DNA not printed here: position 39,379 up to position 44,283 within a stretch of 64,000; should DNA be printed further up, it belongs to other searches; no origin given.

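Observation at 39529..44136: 1535-aa single-polypeptide fusion of an AMP-forming acyl-CoA synthetase, a ~750-aa uncharacterised region and a GNAT-like acyltransferase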

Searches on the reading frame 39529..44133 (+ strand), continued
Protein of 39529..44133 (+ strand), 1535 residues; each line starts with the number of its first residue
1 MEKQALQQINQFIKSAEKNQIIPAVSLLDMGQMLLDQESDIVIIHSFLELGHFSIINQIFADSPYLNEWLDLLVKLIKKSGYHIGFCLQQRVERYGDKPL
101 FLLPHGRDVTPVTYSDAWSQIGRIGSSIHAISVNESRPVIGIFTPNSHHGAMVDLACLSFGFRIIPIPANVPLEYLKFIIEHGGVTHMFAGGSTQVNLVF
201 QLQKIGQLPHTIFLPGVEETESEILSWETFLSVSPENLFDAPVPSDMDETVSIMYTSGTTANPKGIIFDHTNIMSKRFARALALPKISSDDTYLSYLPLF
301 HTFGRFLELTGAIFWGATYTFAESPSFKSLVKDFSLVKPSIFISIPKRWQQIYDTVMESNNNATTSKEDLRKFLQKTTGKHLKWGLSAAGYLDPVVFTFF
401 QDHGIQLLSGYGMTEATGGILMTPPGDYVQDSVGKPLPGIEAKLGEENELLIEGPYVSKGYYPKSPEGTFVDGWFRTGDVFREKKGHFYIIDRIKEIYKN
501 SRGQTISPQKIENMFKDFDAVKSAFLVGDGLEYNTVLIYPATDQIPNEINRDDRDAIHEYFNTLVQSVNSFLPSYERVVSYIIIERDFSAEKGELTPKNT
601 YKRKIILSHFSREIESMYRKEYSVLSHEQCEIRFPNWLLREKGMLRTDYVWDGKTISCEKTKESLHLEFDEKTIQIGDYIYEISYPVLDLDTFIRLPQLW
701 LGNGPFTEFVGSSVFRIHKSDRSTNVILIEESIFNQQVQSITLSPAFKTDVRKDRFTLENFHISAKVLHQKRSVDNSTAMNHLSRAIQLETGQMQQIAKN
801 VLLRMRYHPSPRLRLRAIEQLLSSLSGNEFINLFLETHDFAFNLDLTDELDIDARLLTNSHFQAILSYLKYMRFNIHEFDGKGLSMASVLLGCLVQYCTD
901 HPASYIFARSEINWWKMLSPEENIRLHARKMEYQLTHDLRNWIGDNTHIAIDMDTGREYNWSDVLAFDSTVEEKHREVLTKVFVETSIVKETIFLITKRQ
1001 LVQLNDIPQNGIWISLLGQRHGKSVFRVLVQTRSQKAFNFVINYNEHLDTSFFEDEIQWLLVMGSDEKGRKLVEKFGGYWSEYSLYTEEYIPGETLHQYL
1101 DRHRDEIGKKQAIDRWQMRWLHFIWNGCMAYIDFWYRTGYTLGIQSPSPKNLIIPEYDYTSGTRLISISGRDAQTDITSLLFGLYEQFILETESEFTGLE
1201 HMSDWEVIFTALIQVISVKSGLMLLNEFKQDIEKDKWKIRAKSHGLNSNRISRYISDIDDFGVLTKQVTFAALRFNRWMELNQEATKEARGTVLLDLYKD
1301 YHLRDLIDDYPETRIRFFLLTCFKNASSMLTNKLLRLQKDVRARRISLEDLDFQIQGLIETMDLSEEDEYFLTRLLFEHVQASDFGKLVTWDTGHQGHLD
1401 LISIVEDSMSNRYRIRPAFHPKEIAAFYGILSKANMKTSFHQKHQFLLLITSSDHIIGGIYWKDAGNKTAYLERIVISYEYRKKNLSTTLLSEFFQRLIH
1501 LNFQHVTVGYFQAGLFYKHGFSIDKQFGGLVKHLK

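Call 30: find_encoding_contigs(protein=P0025, flank=8000, max_places=2)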
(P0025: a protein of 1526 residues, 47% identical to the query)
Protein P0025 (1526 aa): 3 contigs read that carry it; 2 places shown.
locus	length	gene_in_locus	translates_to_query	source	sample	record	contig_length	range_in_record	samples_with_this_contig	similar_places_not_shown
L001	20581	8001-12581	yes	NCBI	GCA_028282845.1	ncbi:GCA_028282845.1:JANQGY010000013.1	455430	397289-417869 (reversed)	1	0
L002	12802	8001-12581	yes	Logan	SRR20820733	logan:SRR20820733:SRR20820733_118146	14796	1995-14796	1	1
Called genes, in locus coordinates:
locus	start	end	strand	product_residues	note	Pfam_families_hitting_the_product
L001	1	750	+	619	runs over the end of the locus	PF00474:SSF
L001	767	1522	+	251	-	PF00106:adh_short, PF01370:Epimerase (weak), PF08659:KR, PF13561:adh_short_C2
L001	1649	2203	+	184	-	PF02632:BioY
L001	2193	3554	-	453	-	PF03023:MurJ, PF01554:MatE, PF01943:Polysacc_synt (weak), PF01554:MatE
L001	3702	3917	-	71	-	PF06676:DUF1178 (weak), PF09723:Zn_ribbon_8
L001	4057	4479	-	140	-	PF03625:DUF302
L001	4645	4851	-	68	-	-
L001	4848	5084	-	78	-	-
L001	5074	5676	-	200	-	PF07638:Sigma70_ECF, PF12645:HTH_16, PF04542:Sigma70_r2, PF08281:Sigma70_r4_2, PF04545:Sigma70_r4 (weak)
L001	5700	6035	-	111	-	PF00085:Thioredoxin, PF13098:Thioredoxin_2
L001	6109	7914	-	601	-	PF00939:Na_sulph_symp, PF03600:CitMHS, PF02080:TrkA_C, PF06808:DctM (weak), PF00939:Na_sulph_symp, PF03600:CitMHS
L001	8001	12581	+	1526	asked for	PF00501:AMP-binding, PF23562:AMP-binding_C_3, PF00583:Acetyltransf_1 (weak), PF13673:Acetyltransf_10 (weak), PF13508:Acetyltransf_7 (faint)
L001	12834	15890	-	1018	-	PF07517:SecA_DEAD, PF00270:DEAD (weak), PF01043:SecA_PP_bind, PF21090:P-loop_SecA, PF07516:SecA_SW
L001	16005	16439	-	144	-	PF01029:NusB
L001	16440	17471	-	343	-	PF01063:Aminotran_4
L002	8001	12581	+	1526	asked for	PF00501:AMP-binding, PF23562:AMP-binding_C_3, PF00583:Acetyltransf_1 (weak), PF13673:Acetyltransf_10 (weak), PF13508:Acetyltransf_7 (faint)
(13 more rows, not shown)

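Call 44: find_related_loci(query=A4, collection=genome_contigs, flank=6000)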
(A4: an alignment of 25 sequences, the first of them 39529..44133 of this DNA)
Query A4 (1535 aa) in genome_contigs; peptide patterns used: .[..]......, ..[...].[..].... (x = any residue, [..] = any of these).
600 stretches matched a pattern (row limit reached: there are more); 580 encode a relative of the query (tblastn E <= 1e-3); the best 80 are kept; 80 distinct loci.
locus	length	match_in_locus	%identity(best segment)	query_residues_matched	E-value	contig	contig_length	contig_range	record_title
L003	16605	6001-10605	48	7-1534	0e+0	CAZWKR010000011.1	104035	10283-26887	MAG TPA_asm: uncultured bacterium isolate SRP167671_co2_138 genome assembly, contig: NODE_206_length_104035_cov_25.50934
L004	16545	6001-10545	47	27-1534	0e+0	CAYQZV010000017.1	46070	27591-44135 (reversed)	MAG TPA_asm: uncultured bacterium isolate SRP167671_co2_176 genome assembly, contig: NODE_1013_length_46070_cov_20.83716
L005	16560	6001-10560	53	1-1534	0e+0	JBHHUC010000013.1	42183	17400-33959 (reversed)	MAG: Fidelibacterota bacterium isolate S.6.sp2_bin.15 NODE_99_length_42183_cov_5.757240, whole genome shotgun sequence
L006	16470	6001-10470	46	38-1534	0e+0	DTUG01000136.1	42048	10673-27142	MAG TPA_asm: Candidatus Neomarinimicrobiota bacterium isolate UWMA-0099 NODE_298_length_42048_cov_6.867549, whole genome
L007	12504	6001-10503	44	22-1532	0e+0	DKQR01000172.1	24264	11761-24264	MAG TPA_asm: Candidatus Marinimicrobia bacterium UBA7303 UBA7303_contig_24688, whole genome shotgun sequence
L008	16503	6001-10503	44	26-1534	0e+0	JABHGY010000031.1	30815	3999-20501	MAG: Candidatus Neomarinimicrobiota bacterium isolate SI037_bin27 k141_250202, whole genome shotgun sequence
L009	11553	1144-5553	44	27-1534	0e+0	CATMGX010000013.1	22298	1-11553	MAG: uncultured Candidatus Marinimicrobia bacterium isolate SRR3966130_bin.15_MetaWRAP_v1.3_MAG genome assembly, contig:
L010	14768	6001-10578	41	1-1534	0e+0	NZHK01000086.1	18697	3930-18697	MAG: Candidatus Neomarinimicrobiota bacterium isolate MED648 64262, whole genome shotgun sequence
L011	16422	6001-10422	43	26-1534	0e+0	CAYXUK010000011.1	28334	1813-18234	MAG TPA_asm: uncultured bacterium isolate SRP077602_co3_64 genome assembly, contig: NODE_1846_length_28334_cov_12.952933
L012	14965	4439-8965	46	24-1535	0e+0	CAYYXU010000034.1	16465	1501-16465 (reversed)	MAG TPA_asm: uncultured bacterium isolate SRP200020_co5_37 genome assembly, contig: NODE_5402_length_16465_cov_15.601889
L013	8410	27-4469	44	44-1534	0e+0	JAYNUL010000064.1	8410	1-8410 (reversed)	MAG: Candidatus Neomarinimicrobiota bacterium isolate 139536_S27_metabat_bins_2.tsv.030_sub NODE_6719_length_8410_cov_9.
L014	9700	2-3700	49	292-1534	0e+0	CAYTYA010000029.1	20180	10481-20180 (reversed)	MAG TPA_asm: uncultured bacterium isolate SRP200020_co5_92 genome assembly, contig: NODE_4078_length_20180_cov_13.752745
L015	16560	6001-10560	42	3-1534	0e+0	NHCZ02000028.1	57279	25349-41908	MAG: bacterium TMED46 isolate TMED46 100183, whole genome shotgun sequence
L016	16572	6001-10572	41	1-1534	0e+0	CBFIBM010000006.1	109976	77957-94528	MAG: uncultured bacterium isolate Co_bin_502_strict genome assembly, contig: Co_bin_502_strict_c6, whole genome shotgun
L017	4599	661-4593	41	5-1358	0e+0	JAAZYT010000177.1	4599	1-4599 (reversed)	MAG: Candidatus Neomarinimicrobiota bacterium isolate bin68o c_000000614197, whole genome shotgun sequence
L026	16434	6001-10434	35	67-1534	0e+0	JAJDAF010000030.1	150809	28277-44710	MAG: candidate division KSB1 bacterium isolate OFTM356 OFTM356_29, whole genome shotgun sequence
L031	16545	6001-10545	34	22-1534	0e+0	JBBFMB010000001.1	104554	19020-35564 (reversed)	MAG: Ignavibacterium sp. isolate Uz-U4-40 NODE_1_length_104554_cov_3.670904, whole genome shotgun sequence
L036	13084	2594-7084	35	37-1534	0e+0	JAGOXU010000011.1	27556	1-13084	MAG: Ignavibacterium sp. isolate Gw_Inlet_bin_290 Gw_Inlet_1184_length_27556_cov_5.624376, whole genome shotgun sequence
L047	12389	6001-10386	34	66-1534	0e+0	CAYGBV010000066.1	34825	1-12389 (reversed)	MAG TPA_asm: uncultured Gemmatimonadaceae bacterium isolate ERP108616_co1_411 genome assembly, contig: k119_1350450, who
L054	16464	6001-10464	35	43-1534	0e+0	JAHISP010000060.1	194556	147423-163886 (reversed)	MAG: Bacteroidetes bacterium isolate MM_PC_MetaG.mb.18 MM_PC_MetaG.mb.18_k141_1161635, whole genome shotgun sequence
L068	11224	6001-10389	34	69-1534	0e+0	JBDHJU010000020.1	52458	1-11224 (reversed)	MAG: Gemmatimonadota bacterium isolate BHB10-26_Bin_323 BHB10-26_Bin_323_scaffold_2270, whole genome shotgun sequence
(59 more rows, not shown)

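Call 48: search_protein_families(library=pfam, proteins=[L047:10895-12388:-, L012:2369-4078:-, L026:4370-5389:-, L036:7303-8187:+, L012:8984-9526:-, L009:6655-7593:-, L036:9312-12842:+, L054:2934-4268:+, L031:2629-4014:+, L068:3034-3723:+], max_evalue=0.0001)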
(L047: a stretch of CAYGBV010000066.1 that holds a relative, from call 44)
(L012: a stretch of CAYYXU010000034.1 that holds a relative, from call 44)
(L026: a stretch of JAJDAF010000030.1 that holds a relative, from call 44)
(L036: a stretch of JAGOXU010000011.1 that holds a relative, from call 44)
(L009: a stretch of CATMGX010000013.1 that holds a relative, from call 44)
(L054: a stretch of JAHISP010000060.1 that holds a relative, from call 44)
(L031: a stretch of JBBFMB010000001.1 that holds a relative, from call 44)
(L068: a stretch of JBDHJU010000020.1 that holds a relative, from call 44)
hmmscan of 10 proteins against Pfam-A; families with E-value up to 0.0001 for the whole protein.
L047:10895-12388:- (497 aa): 1 family
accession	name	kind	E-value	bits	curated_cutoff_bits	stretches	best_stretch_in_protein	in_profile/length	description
PF00285.26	Citrate_synt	-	2.6e-95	320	27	1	96-474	1-357/357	Citrate synthase, C-terminal domain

L012:2369-4078:- (569 aa): 5 families
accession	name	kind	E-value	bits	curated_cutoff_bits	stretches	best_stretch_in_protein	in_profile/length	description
PF13487.12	HD_5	-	3.1e-42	144.6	27.2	1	424-541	58-170/170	HD domain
PF01966.28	HD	-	1.7e-12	48.1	22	1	254-360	2-92/116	HD domain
PF01590.32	GAF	-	1.6e-10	42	22.4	1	57-222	1-133/133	GAF domain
PF13185.12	GAF_2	-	2.3e-05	25.1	28.6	1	56-222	2-135/136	GAF domain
PF13492.12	GAF_3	-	9.4e-05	23.3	27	0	158-224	70-129/129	GAF domain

L026:4370-5389:- (339 aa): 5 families
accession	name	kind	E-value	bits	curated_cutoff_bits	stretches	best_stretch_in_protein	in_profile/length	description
PF07992.20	Pyr_redox_2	-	7e-49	167.2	26.1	1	36-324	2-291/291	Pyridine nucleotide-disulphide oxidoreductase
PF13738.12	Pyr_redox_3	-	7.9e-19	68.4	30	1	112-307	103-305/305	Pyridine nucleotide-disulphide oxidoreductase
PF00070.33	Pyr_redox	-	1.3e-16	61.2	22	1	176-250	1-80/82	Pyridine nucleotide-disulphide oxidoreductase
PF01266.30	DAO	-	6e-06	26.4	27.9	0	91-151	149-212/353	FAD dependent oxidoreductase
PF03486.20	HI0933_like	-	2.7e-05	24.2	50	0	92-268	110-216/244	HI0933-like protein Rossmann domain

L036:7303-8187:+ (294 aa): 1 family
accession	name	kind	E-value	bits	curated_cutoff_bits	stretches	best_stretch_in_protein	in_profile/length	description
PF00756.26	Esterase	-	1.1e-05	25.7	22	1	135-285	88-172/251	Putative esterase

L012:8984-9526:- (180 aa): 1 family
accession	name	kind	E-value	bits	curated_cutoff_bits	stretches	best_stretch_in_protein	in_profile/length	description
PF04238.17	DUF420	-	1.2e-43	149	30.5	1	51-178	1-130/130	Protein of unknown function (DUF420)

L009:6655-7593:- (312 aa): 1 family
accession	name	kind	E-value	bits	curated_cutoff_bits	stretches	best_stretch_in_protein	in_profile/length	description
PF01040.23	UbiA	-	1.3e-55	188.8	34.2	1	46-288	1-241/250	UbiA prenyltransferase family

L036:9312-12842:+ (1176 aa): 0 families

L054:2934-4268:+ (444 aa): 7 families
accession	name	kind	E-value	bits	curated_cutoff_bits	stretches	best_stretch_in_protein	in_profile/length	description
PF01593.30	Amino_oxidase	-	7.1e-30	105.1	19.8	1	25-439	1-443/443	Flavin containing amine oxidoreductase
PF13450.12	NAD_binding_8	-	5.2e-13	49.5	21.9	1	20-80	1-63/68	NAD(P)-binding Rossmann-like domain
PF07992.20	Pyr_redox_2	-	9.6e-08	32.2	26.1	0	13-55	142-181/291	Pyridine nucleotide-disulphide oxidoreductase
PF00070.33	Pyr_redox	-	5e-07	30.6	22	0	17-51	1-35/82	Pyridine nucleotide-disulphide oxidoreductase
PF01266.30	DAO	-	1.4e-05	25.3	27.9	0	17-55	1-39/353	FAD dependent oxidoreductase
PF03486.20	HI0933_like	-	1.5e-05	25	50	0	17-53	2-38/244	HI0933-like protein Rossmann domain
PF06100.17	MCRA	-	2.6e-05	23.7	23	1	16-263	2-250/495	MCRA family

L031:2629-4014:+ (461 aa): 5 families
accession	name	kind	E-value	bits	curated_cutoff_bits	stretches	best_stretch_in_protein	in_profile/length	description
PF07521.17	RMMBL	-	5.6e-15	55.5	21.6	1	384-434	2-53/63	Zn-dependent metallo-hydrolase RNA specificity domain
PF16661.11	Lactamase_B_6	-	5.9e-13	49.1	27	1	21-189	3-171/193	Metallo-beta-lactamase superfamily domain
PF10996.14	Beta-Casp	-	3.8e-12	47.2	27.7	1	250-366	2-120/120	Beta-Casp domain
PF00753.33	Lactamase_B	-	8.4e-11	42.6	22.7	1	14-91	5-81/196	Metallo-beta-lactamase superfamily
PF12706.13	Lactamase_B_2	-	7.1e-08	32.7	27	1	47-188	24-151/200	Beta-lactamase superfamily domain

L068:3034-3723:+ (229 aa): 4 families
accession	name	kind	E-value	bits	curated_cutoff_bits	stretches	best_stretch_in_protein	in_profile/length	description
PF04542.20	Sigma70_r2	-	1.7e-19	69.8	24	1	53-116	5-70/71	Sigma-70 region 2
PF08281.18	Sigma70_r4_2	-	4.1e-19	68.4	25.7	1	151-201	2-52/54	Sigma-70, region 4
PF04545.22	Sigma70_r4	-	9.7e-10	38.3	24.1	1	156-203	1-48/50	Sigma-70, region 4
PF22029.2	PhyR_sigma2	-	1.6e-09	38.1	27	1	52-103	3-54/55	Sigma2 domain of PhyR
